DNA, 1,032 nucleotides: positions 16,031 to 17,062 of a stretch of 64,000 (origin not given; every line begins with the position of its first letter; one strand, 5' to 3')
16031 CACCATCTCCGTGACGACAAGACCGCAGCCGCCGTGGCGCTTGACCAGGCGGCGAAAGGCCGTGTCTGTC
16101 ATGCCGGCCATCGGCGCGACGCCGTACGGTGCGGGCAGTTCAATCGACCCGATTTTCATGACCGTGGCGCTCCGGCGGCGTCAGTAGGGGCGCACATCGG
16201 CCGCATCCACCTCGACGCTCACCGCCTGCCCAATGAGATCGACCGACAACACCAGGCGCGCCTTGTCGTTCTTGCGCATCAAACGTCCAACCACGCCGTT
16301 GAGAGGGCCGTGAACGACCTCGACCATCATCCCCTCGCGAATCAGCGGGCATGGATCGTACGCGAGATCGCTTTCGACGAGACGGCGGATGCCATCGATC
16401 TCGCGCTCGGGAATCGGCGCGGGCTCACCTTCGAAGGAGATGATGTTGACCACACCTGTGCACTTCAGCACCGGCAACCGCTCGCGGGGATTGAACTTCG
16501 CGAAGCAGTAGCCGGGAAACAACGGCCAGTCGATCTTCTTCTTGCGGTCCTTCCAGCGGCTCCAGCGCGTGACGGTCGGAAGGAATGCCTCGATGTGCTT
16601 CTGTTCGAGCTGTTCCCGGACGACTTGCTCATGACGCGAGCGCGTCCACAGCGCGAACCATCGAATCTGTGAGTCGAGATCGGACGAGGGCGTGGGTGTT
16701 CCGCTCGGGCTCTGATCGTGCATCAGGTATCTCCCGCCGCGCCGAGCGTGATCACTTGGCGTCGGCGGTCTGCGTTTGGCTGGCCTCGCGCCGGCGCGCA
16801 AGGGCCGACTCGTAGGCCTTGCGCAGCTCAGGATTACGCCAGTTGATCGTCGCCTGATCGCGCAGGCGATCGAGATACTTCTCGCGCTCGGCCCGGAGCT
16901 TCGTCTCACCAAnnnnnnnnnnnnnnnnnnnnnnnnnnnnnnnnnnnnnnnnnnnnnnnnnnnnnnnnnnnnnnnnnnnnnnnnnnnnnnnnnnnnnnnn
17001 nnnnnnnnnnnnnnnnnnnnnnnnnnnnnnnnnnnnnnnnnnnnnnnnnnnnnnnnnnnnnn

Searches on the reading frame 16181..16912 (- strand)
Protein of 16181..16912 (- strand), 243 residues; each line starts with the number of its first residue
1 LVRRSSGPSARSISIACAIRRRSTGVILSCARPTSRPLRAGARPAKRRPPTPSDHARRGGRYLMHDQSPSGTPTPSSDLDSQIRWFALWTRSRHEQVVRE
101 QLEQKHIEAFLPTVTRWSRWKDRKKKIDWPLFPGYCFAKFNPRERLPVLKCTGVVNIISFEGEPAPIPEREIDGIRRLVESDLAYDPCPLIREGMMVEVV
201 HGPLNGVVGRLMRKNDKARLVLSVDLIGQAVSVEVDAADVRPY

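Call 5: search_protein_families(library=pfam, proteins=[window:16181-16912:-], max_evalue=0.1)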
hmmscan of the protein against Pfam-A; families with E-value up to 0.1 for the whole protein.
window:16181-16912:- (243 aa): 2 families
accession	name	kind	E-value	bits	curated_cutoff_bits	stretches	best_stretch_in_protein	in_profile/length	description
PF02357.24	NusG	-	1.1e-19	71.1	22.2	1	84-176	2-93/93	Transcription termination factor nusG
PF25088.1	GPKOW_C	-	0.023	15.3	65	0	193-237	56-99/107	GPKOW C-terminal domain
